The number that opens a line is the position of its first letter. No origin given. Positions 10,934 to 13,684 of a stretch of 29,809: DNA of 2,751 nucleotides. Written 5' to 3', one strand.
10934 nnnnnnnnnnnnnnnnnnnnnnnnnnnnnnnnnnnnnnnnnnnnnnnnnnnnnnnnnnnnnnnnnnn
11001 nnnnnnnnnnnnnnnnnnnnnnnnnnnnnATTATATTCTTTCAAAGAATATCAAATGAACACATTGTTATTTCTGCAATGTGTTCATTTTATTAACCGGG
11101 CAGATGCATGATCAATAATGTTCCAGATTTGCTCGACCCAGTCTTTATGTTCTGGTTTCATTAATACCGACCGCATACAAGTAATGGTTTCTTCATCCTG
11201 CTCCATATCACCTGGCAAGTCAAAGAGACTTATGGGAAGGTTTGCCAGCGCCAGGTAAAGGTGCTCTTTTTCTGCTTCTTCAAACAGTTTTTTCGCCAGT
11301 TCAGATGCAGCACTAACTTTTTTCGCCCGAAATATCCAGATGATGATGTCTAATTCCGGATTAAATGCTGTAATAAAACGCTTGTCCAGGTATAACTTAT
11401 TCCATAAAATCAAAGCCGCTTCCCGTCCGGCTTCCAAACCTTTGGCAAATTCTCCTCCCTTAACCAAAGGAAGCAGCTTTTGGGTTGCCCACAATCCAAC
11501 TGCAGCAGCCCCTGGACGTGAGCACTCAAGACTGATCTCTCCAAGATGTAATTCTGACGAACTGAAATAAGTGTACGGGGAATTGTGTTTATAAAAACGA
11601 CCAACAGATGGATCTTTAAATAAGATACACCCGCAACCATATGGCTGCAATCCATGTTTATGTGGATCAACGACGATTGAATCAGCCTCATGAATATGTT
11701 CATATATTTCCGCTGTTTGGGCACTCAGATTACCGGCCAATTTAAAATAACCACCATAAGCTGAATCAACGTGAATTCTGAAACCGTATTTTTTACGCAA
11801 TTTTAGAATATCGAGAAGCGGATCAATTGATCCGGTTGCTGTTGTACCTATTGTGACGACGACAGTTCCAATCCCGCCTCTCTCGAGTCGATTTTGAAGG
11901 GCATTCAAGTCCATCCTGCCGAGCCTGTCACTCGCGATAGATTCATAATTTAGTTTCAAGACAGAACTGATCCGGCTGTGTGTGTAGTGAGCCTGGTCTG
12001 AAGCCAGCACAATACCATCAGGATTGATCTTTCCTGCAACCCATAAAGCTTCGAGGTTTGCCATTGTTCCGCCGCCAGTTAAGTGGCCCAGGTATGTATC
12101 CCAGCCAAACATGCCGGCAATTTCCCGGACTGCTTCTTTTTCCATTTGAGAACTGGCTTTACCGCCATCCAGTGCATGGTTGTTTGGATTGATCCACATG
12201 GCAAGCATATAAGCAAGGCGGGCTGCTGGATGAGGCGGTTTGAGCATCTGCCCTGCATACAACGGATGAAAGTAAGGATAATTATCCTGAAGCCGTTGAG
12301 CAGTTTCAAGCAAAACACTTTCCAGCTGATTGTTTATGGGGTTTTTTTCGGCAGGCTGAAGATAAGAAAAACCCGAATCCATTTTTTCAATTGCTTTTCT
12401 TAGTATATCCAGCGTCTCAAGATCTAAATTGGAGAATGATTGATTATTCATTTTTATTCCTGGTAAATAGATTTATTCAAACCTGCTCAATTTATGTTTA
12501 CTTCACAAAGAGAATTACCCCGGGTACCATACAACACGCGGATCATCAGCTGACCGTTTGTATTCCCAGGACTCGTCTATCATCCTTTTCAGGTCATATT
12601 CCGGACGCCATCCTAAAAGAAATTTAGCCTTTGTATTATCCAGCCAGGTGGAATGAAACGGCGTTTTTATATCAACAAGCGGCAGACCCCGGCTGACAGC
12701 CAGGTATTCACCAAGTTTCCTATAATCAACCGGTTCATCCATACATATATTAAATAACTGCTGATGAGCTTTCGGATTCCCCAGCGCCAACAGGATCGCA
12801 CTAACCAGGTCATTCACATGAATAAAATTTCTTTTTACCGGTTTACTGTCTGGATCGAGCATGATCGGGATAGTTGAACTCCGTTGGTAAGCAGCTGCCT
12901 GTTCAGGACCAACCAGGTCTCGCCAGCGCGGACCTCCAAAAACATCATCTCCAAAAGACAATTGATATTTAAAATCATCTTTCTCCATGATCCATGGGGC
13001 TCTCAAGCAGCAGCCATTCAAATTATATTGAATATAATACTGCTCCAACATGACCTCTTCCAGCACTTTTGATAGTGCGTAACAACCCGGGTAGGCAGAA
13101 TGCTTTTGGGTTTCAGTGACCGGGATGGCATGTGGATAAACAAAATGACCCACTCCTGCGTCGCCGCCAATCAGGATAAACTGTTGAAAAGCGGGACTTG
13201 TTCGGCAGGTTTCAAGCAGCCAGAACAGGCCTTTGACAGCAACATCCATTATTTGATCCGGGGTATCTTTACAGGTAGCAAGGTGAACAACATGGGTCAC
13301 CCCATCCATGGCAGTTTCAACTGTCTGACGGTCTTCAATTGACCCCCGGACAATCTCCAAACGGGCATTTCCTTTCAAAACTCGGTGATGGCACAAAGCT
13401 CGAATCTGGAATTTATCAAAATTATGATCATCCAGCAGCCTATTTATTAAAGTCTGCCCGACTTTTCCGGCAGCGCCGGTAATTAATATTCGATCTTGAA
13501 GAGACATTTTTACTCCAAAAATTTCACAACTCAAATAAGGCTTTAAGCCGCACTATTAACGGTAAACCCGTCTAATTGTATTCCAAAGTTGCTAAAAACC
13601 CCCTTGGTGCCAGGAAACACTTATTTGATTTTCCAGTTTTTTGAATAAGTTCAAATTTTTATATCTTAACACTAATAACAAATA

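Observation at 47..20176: ~20 kb co-regulated catabolic island for an unidentified sugar/polyol/cyclitol, built from paired paralogues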

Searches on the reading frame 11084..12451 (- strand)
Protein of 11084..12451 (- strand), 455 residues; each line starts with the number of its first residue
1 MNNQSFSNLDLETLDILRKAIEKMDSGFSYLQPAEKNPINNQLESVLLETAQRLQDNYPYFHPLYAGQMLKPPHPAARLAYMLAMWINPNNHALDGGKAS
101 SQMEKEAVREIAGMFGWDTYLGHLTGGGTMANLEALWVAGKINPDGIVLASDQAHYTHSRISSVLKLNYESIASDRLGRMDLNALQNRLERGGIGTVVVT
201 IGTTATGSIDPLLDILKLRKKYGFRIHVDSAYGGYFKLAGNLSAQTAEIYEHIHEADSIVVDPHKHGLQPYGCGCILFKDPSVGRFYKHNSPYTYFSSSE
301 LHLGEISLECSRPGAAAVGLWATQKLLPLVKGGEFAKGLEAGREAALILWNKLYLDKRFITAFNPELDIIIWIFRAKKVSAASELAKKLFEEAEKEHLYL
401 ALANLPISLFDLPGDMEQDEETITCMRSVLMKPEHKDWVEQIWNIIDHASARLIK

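Call 4: search_protein_families(library=pfam, proteins=[window:11084-12451:-])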
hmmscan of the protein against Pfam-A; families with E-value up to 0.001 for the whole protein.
window:11084-12451:- (455 aa): 3 families
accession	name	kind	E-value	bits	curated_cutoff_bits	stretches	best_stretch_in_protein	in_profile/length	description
PF00282.25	Pyridoxal_deC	-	3.3e-24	85.8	27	1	147-366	147-366/375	Pyridoxal-dependent decarboxylase conserved domain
PF01212.27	Beta_elim_lyase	-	4.2e-07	30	27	1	107-281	37-214/288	Beta-eliminating lyase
PF00155.27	Aminotran_1_2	-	2.2e-05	24.3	19.7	1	124-236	70-192/361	Aminotransferase class I and II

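Call 6: search_protein_families(library=ncbifam, proteins=[window:11084-12451:-], max_evalue=0.00001)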
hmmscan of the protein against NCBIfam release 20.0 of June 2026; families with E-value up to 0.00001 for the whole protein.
window:11084-12451:- (455 aa): 6 families
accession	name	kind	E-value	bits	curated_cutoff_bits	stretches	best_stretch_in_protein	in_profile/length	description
TIGR03812.1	tyr_de_CO2_Arch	equivalog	1e-32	113.4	299.4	1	65-370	24-322/375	tyrosine decarboxylase MfnA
TIGR03811.1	tyr_de_CO2_Ent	equivalog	4.8e-32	111.2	905.3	2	40-143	59-164/608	tyrosine decarboxylase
TIGR03799.1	NOD_PanD_pyr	equivalog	8e-29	100.4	606.1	1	147-391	211-454/522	pyridoxal-dependent aspartate 1-decarboxylase PanP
NF002748.0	PRK02769.1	equivalog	1.5e-25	89.7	305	1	100-323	63-283/382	histidine decarboxylase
NF052646.1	DABADecarRhbB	equivalog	4e-25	88.4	900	1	119-281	155-325/491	L-2,4-diaminobutyrate decarboxylase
TIGR01788.1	Glu-decarb-GAD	equivalog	1.3e-07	30.7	380.4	1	180-282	174-278/431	glutamate decarboxylase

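Call 84: find_encoding_contigs(protein=window:11084-12451:-, flank=10000, max_places=4)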
Protein window:11084-12451:- (455 aa): 5 contigs read that carry it; 4 places shown.
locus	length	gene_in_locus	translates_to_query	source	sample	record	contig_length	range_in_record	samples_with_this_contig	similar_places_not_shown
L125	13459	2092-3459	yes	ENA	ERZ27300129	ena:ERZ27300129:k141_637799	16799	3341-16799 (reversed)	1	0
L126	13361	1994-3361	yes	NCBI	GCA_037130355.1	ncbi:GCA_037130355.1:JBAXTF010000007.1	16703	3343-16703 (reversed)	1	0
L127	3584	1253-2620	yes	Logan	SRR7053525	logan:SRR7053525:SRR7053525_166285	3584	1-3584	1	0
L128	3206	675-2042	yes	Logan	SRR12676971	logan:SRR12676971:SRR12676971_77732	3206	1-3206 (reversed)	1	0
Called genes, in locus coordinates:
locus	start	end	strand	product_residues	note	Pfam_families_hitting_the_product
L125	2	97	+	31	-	?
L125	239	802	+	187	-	PF02782:FGGY_C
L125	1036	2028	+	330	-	PF01073:3Beta_HSD, PF01370:Epimerase, PF05368:NmrA (faint), PF07993:NAD_binding_4 (faint), PF13460:NAD_binding_10, PF16363:GDP_Man_Dehyd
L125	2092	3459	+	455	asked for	PF00155:Aminotran_1_2 (faint), PF01212:Beta_elim_lyase (weak), PF00282:Pyridoxal_deC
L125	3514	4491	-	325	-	-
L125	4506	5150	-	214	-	PF01081:Aldolase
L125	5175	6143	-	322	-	PF00389:2-Hacid_dh, PF02826:2-Hacid_dh_C, PF03446:NAD_binding_2 (weak)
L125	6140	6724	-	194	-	PF06560:GPI, PF00190:Cupin_1 (weak)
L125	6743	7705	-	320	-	PF02126:PTE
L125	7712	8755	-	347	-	PF08240:ADH_N, PF00107:ADH_zinc_N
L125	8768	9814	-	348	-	PF01408:GFO_IDH_MocA, PF02894:GFO_IDH_MocA_C, PF22725:GFO_IDH_MocA_C3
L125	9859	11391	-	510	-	PF00370:FGGY_N, PF02782:FGGY_C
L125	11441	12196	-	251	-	PF00392:GntR, PF14502:HTH_41 (faint), PF07702:UTRA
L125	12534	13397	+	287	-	PF01261:AP_endonuc_2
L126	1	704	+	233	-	PF02782:FGGY_C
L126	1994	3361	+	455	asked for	PF00155:Aminotran_1_2 (faint), PF01212:Beta_elim_lyase (weak), PF00282:Pyridoxal_deC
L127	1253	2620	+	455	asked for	PF00155:Aminotran_1_2 (faint), PF01212:Beta_elim_lyase (weak), PF00282:Pyridoxal_deC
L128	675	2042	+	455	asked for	PF00155:Aminotran_1_2 (faint), PF01212:Beta_elim_lyase (weak), PF00282:Pyridoxal_deC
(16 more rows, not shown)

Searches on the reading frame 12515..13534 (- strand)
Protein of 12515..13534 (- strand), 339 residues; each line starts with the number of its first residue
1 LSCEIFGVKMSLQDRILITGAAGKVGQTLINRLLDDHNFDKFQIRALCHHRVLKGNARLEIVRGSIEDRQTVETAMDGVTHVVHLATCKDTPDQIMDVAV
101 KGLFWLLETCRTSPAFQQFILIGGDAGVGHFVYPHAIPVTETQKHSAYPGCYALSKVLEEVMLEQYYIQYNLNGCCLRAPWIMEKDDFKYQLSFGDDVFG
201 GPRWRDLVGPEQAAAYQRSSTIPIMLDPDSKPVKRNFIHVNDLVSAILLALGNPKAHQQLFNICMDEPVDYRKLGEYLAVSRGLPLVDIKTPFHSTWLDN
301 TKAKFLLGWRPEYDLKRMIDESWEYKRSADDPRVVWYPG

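Call 4: search_protein_families(library=pfam, proteins=[window:12515-13534:-])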
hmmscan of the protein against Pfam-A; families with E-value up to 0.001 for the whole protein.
window:12515-13534:- (339 aa): 7 families
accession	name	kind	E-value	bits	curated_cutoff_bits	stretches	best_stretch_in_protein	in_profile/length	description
PF01370.27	Epimerase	-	7.9e-20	71.7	20.9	1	16-179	1-169/240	NAD dependent epimerase/dehydratase family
PF16363.11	GDP_Man_Dehyd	-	2.8e-17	63.6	27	1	17-177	1-178/332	GDP-mannose 4,6 dehydratase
PF01073.25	3Beta_HSD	-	2.5e-11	43.6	22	1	17-182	1-181/280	3-beta hydroxysteroid dehydrogenase/isomerase family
PF13460.12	NAD_binding_10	-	2.8e-09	37.5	27.2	1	20-201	1-165/184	NAD(P)H-binding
PF07993.18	NAD_binding_4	-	3.5e-07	30.1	20.1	0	70-184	80-209/258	Male sterility protein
PF05368.20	NmrA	-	3.3e-06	27.3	27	1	14-87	3-78/298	NmrA-like family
PF02719.21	Polysacc_synt_2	-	0.00013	21.7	20.2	1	16-92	1-91/293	Polysaccharide biosynthesis protein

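Call 6: search_protein_families(library=ncbifam, proteins=[window:12515-13534:-], max_evalue=0.00001)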
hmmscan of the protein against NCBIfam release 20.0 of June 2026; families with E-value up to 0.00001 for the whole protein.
window:12515-13534:- (339 aa): 10 families
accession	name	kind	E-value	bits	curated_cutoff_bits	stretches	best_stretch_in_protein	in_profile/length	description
TIGR01179.1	galE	equivalog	2.2e-12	46.4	262.3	0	15-178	1-172/332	UDP-glucose 4-epimerase GalE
NF043036.1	ErythonDh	equivalog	2.5e-12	46.6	325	1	15-182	2-179/321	D-erythronate dehydrogenase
NF041293.1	G6PDh_Azf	equivalog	3.6e-12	46.2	400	1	13-178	2-178/252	NAD-dependent glucose-6-phosphate dehydrogenase Azf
TIGR01181.1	dTDP_gluc_dehyt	equivalog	1.6e-11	43.9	365.1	1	15-174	1-173/321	dTDP-glucose 4,6-dehydratase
TIGR03466.1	HpnA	hypoth_equivalog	8.7e-10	38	367.65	1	15-166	2-155/327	hopanoid-associated sugar epimerase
TIGR04180.1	EDH_00030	hypoth_equivalog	4.4e-08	32.5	475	1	16-174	1-167/297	NAD-dependent 4,6-dehydratase LegB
NF052578.1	StrlDmthSdmBMthl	equivalog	2.1e-06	27.7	600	1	17-113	4-103/328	sterol demethylase protein SdmB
TIGR03589.1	PseB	equivalog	2.7e-06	26.6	407.75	1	14-92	5-88/324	UDP-N-acetylglucosamine 4,6-dehydratase (inverting)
TIGR02197.1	heptose_epim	equivalog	4.1e-06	26.2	274.6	0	16-111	1-103/316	ADP-glyceromanno-heptose 6-epimerase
TIGR01746.1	Thioester-redct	subfamily_domain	9.8e-06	25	213.35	0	16-37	2-23/371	thioester reductase domain-containing protein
